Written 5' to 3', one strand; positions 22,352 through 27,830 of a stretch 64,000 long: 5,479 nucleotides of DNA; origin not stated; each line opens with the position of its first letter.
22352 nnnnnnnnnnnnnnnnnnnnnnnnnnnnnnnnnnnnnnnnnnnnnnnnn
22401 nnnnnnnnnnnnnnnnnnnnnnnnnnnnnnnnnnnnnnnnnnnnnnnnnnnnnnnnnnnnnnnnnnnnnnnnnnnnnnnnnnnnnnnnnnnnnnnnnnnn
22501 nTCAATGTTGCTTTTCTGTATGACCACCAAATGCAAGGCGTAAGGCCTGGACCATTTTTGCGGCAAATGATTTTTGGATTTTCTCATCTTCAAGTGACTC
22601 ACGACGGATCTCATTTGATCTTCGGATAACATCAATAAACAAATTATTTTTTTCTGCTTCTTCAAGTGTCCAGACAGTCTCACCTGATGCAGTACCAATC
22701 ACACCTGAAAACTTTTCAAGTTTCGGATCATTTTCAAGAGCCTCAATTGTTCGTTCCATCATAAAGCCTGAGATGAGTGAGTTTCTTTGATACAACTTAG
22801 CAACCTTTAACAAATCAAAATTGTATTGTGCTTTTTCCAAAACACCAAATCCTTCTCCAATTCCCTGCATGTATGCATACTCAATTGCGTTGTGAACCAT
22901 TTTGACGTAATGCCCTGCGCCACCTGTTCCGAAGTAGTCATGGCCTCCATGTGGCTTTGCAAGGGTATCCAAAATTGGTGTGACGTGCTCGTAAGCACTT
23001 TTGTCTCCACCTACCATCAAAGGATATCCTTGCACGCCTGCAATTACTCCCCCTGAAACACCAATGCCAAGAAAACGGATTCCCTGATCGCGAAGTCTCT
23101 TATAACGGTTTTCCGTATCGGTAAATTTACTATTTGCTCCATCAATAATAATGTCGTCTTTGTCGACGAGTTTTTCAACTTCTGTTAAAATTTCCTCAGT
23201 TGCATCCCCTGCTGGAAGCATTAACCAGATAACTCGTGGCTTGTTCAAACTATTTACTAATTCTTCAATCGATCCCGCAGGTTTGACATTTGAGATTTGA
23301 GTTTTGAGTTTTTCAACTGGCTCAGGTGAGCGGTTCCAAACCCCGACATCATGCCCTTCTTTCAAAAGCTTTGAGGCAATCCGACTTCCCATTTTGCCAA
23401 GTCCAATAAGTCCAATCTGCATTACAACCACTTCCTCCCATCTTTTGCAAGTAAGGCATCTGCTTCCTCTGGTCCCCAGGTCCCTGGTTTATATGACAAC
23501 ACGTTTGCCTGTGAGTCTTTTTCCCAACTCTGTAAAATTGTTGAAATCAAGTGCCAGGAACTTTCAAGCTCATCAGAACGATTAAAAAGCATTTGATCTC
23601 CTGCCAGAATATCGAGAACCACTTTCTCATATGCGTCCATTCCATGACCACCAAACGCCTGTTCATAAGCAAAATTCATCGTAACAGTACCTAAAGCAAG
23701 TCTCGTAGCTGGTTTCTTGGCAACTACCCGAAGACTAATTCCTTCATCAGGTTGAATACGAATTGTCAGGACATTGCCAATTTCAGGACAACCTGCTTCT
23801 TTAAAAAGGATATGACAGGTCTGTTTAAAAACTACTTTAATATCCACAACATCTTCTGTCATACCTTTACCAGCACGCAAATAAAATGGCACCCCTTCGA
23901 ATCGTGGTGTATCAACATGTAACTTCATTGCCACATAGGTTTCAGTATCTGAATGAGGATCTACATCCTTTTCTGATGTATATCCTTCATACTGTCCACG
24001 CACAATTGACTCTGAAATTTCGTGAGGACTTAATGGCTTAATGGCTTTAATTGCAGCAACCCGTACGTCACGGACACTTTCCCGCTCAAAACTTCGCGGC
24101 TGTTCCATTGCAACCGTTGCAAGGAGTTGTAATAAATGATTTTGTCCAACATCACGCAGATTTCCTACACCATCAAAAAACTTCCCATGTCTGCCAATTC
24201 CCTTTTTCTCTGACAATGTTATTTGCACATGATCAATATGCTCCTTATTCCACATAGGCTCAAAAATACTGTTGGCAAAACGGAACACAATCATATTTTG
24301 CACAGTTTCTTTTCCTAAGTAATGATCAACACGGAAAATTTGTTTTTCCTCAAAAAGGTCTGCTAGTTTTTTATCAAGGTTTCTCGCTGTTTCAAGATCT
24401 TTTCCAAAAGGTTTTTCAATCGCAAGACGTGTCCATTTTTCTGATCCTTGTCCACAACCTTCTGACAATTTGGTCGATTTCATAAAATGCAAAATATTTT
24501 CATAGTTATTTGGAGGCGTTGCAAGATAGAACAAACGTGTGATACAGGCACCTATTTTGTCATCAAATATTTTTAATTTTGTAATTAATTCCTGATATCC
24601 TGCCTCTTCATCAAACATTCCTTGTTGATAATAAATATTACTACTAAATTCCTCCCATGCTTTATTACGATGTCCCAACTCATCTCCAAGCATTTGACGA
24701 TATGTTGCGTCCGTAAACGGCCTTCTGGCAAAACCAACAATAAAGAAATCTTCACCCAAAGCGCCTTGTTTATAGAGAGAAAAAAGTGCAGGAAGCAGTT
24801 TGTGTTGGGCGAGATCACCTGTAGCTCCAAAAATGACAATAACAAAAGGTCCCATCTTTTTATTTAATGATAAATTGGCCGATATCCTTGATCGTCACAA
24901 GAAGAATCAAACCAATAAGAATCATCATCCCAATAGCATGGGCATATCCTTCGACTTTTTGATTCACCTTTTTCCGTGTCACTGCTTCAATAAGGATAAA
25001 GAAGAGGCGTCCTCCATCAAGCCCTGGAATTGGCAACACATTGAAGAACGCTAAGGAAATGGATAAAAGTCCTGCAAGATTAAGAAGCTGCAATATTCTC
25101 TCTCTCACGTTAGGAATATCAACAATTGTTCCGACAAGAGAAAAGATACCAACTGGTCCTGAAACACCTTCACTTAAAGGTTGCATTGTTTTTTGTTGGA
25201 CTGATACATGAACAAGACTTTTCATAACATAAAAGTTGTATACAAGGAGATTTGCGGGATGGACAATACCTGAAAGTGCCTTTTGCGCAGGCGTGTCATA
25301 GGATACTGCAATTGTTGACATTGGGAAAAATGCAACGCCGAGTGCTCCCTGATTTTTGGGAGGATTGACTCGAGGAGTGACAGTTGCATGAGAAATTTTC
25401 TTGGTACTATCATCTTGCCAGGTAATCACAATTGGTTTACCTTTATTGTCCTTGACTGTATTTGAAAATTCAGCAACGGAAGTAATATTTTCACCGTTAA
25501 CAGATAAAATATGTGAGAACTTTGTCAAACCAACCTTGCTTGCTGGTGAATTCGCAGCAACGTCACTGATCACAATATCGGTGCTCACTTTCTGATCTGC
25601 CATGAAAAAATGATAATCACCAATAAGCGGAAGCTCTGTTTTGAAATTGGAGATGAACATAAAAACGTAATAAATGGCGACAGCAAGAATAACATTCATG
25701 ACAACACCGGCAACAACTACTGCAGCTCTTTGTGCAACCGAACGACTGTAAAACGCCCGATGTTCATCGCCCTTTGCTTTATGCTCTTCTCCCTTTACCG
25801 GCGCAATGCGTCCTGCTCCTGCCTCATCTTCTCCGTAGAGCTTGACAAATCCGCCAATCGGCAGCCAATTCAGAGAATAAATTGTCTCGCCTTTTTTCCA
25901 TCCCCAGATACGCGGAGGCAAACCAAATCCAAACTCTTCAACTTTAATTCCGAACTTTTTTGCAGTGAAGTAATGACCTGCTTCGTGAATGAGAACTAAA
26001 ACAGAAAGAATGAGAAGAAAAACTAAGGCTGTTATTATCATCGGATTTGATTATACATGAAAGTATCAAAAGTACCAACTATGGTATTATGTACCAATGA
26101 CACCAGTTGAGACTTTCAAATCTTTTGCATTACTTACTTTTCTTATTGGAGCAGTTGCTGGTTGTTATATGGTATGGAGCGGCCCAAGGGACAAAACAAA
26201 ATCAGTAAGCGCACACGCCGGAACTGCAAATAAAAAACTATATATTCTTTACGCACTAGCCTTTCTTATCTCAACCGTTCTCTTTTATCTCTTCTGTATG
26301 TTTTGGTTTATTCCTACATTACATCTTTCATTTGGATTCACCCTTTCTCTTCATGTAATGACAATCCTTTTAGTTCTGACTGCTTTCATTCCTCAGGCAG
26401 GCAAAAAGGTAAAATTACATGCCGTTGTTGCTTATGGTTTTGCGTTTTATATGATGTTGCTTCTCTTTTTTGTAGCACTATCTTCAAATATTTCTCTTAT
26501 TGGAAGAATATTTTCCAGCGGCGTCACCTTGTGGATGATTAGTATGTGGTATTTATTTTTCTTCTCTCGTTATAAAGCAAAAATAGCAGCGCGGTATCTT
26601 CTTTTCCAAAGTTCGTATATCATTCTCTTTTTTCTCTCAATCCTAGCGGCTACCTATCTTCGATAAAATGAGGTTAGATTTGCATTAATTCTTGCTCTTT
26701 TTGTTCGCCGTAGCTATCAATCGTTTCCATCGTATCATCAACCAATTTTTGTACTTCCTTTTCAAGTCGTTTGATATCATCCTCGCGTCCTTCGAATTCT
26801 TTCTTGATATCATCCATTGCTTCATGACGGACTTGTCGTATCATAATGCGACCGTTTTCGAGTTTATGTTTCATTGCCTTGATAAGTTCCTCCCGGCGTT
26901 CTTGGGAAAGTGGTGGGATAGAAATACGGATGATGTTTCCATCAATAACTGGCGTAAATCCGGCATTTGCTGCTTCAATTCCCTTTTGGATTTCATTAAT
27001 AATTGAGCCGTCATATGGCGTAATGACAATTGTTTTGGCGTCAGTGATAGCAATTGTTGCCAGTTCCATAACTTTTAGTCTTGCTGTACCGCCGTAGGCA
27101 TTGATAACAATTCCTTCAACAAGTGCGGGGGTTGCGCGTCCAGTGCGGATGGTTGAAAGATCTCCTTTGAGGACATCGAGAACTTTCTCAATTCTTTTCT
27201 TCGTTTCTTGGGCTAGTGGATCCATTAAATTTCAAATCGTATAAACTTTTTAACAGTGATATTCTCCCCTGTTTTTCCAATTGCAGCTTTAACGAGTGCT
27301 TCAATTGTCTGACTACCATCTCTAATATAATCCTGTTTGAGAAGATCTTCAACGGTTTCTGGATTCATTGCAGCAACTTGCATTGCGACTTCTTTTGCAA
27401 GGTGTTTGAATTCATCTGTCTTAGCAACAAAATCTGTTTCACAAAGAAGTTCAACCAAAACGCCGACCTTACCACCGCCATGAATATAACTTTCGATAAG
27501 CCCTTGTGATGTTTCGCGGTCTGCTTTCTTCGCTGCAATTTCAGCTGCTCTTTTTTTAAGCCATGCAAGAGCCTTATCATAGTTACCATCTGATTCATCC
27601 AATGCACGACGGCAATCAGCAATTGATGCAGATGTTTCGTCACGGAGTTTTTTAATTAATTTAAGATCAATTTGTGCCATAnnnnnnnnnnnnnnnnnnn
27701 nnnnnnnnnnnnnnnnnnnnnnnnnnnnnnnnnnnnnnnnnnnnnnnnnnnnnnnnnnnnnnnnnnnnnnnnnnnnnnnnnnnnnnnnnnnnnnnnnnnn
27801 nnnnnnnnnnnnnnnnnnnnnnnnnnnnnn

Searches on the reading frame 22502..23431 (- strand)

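Call 85: search_protein_families(library=pfam, max_evalue=0.0001, proteins=[window:22502-23431:-])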
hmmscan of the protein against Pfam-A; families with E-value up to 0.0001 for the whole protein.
window:22502-23431:- (309 aa): 7 families
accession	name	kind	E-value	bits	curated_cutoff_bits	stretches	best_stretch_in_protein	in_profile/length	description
PF03446.21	NAD_binding_2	-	1.3e-42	146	21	1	5-159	1-154/161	NAD binding domain of 6-phosphogluconate dehydrogenase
PF00393.24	6PGD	-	1.7e-13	51.1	27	1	173-282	1-116/290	6-phosphogluconate dehydrogenase, C-terminal domain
PF03807.23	F420_oxidored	-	2.3e-09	38.1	21.6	1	5-100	1-93/94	NADP oxidoreductase coenzyme F420-dependent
PF02826.25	2-Hacid_dh_C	-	6.2e-08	32.7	25.1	1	5-123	38-151/178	D-isomer specific 2-hydroxyacid dehydrogenase, NAD binding domain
PF01488.26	Shikimate_DH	-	5.2e-07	30.3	24.3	1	5-68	14-79/138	Shikimate / quinate 5-dehydrogenase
PF02558.23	ApbA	-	2.3e-06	27.7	22.2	1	6-53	1-47/150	Ketopantoate reductase PanE/ApbA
PF01210.29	NAD_Gly3P_dh_N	-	1.6e-05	25.4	23.1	1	6-95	2-99/158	NAD-dependent glycerol-3-phosphate dehydrogenase N-terminus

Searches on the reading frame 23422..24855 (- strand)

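Call 85: search_protein_families(library=pfam, max_evalue=0.0001, proteins=[window:23422-24855:-])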
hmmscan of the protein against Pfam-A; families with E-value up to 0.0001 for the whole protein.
window:23422-24855:- (477 aa): 2 families
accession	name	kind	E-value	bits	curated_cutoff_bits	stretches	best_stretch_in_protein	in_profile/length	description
PF02781.21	G6PD_C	-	1.1e-104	350.1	27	1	190-476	2-295/296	Glucose-6-phosphate dehydrogenase, C-terminal domain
PF00479.28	G6PD_N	-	5.8e-57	193.7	22.1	1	7-187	1-183/183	Glucose-6-phosphate dehydrogenase, NAD binding domain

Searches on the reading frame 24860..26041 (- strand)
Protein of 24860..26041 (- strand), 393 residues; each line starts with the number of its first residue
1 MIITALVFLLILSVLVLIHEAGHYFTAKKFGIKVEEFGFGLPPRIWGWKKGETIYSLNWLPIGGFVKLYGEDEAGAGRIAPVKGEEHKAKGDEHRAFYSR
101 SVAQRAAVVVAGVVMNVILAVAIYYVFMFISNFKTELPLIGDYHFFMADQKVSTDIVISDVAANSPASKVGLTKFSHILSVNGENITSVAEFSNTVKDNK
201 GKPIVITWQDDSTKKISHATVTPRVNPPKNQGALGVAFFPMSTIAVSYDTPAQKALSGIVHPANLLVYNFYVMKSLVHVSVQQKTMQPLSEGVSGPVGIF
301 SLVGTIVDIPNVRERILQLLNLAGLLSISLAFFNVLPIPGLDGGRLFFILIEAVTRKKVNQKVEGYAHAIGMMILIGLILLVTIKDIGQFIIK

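Call 85: search_protein_families(library=pfam, max_evalue=0.0001, proteins=[window:24860-26041:-])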
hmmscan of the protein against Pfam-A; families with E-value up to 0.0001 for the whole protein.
window:24860-26041:- (393 aa): 3 families
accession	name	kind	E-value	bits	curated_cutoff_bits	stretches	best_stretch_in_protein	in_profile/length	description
PF02163.28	Peptidase_M50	-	7.5e-52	176.3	27.2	1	8-377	2-220/221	Peptidase family M50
PF04495.20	GRASP55_65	-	7.3e-06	26.8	27.7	1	154-237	43-126/138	GRASP55/65 PDZ-like domain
PF17820.7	PDZ_6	-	1.5e-05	25.1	27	1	157-209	1-53/54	PDZ domain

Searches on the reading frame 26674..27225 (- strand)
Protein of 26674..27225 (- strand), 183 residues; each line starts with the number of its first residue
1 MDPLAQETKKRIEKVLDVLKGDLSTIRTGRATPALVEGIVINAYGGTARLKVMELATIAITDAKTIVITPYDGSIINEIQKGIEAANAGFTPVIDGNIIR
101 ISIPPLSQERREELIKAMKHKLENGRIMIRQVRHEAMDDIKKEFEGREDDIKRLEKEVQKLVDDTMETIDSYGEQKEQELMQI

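Call 55: search_protein_families(library=pfam, max_evalue=0.001, proteins=[window:26674-27225:-])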
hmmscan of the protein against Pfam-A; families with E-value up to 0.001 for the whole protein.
window:26674-27225:- (183 aa): 1 family
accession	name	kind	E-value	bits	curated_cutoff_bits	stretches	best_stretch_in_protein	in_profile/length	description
PF01765.24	RRF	-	1.7e-50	171.5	29.7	1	19-181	1-164/164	Ribosome recycling factor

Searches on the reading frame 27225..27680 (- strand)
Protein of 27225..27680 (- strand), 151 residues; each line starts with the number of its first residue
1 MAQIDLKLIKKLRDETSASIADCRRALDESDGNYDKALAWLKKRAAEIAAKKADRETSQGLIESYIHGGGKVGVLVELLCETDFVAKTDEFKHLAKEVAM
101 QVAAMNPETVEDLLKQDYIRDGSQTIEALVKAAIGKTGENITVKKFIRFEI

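Call 55: search_protein_families(library=pfam, max_evalue=0.001, proteins=[window:27225-27680:-])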
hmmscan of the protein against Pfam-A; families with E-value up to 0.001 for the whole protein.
window:27225-27680:- (151 aa): 2 families
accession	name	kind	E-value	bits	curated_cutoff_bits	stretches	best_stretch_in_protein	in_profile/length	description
PF00889.24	EF_TS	-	7.1e-21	75.2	27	1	73-150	1-76/204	Elongation factor TS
PF25025.1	EF-Ts_N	-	5.6e-06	26.7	33.2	1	7-46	15-55/60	Elongation factor Ts, mitochondrial, N-terminal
